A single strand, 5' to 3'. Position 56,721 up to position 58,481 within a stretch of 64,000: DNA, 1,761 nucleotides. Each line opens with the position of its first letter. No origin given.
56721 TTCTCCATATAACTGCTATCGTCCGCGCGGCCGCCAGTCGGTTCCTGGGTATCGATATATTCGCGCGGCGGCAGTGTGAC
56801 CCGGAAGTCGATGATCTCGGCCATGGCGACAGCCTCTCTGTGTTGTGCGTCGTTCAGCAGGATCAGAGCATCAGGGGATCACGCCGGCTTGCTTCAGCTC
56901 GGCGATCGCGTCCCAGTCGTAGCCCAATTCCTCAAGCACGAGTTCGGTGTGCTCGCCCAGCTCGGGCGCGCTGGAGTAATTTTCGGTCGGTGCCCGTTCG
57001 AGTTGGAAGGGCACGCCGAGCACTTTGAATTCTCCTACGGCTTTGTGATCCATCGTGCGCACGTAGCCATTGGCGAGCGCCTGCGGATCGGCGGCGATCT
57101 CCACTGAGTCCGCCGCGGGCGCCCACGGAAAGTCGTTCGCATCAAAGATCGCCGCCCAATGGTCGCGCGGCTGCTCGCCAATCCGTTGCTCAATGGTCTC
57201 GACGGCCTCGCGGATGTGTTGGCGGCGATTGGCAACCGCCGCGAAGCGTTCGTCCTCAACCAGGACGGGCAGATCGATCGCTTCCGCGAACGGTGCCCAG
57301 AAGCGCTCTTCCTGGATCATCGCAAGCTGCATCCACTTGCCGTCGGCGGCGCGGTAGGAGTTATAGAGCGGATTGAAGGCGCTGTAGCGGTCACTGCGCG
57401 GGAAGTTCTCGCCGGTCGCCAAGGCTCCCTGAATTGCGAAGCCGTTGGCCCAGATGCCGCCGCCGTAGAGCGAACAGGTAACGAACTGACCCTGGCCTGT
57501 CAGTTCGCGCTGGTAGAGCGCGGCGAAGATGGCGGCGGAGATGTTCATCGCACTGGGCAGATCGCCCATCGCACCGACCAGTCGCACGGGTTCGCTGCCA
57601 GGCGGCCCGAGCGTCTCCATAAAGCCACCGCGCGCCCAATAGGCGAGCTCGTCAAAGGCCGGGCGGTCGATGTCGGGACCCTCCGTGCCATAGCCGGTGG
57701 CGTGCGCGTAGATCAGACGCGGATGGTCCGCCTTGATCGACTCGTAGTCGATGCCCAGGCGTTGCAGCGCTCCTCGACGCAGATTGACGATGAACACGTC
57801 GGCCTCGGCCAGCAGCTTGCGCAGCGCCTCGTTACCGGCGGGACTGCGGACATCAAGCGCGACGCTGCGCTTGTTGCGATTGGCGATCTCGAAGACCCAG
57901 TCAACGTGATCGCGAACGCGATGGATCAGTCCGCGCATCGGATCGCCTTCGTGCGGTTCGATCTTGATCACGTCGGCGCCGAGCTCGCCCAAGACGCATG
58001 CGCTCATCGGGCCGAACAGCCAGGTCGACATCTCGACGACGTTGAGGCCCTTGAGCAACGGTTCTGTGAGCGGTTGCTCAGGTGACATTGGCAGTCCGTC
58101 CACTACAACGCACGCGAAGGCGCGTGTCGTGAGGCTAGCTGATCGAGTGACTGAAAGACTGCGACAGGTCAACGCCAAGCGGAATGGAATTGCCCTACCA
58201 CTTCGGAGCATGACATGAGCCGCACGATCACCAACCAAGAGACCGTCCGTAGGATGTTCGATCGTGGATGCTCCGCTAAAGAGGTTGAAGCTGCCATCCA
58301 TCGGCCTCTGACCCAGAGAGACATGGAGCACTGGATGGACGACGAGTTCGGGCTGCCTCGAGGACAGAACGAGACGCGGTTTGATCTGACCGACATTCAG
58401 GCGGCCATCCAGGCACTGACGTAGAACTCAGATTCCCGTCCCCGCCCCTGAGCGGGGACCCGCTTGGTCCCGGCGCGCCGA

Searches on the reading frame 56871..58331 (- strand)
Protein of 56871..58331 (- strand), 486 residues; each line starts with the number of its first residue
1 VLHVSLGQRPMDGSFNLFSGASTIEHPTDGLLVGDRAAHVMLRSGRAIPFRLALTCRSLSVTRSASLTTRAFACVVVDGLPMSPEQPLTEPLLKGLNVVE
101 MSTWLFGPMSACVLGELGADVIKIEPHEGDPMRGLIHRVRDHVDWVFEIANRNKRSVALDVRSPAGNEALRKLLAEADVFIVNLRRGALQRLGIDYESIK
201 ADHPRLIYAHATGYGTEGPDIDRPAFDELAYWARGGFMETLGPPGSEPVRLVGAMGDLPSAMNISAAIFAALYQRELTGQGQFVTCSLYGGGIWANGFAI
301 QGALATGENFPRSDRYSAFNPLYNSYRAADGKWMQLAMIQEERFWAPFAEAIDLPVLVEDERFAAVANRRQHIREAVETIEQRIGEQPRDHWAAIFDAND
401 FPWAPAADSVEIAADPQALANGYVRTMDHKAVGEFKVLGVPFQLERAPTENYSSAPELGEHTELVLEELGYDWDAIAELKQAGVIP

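Call 39: search_protein_families(library=pfam, proteins=[window:56871-58331:-], max_evalue=0.001)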
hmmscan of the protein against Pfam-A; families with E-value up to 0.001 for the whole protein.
window:56871-58331:- (486 aa): 1 family
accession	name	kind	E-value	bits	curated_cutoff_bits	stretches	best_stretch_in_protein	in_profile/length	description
PF02515.22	CoA_transf_3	-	9.7e-107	357.7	23.3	1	93-462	1-366/366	CoA-transferase family III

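Call 41: find_homologous_proteins(query=window:56871-58331:-, max_evalue=1e-50)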
Query window:56871-58331:- (486 aa): 1776 proteins with E <= 1e-50 among 8000 candidates; the best 120 are listed.
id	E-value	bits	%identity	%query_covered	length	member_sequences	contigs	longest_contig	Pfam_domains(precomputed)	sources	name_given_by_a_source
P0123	2.4e-273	925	100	83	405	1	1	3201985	PF02515.23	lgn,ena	-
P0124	2.8e-272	922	99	83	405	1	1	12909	PF02515.23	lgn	-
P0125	6.7e-272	920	99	83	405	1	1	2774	PF02515.23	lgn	-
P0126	8.8e-243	824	87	83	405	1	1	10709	PF02515.23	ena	-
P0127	1.9e-242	823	87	83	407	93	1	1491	PF02515.23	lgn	-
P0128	2.7e-242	823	86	83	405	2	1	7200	PF02515.23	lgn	-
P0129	1.4e-241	820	87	83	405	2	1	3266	PF02515.23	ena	-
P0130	2.2e-241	820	87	83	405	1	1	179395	PF02515.23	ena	-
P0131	6.8e-240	815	85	83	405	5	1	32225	PF02515.23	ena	-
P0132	4.3e-238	809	85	83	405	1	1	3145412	PF02515.23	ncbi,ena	-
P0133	1.2e-237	807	85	83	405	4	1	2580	PF02515.23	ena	-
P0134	2.8e-237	806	84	83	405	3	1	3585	PF02515.23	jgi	-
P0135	6.8e-237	805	85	83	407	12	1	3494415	PF02515.23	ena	-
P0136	3.1e-236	803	87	82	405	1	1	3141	PF02515.23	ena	-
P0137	1.3e-235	801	87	81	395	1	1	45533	PF02515.23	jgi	-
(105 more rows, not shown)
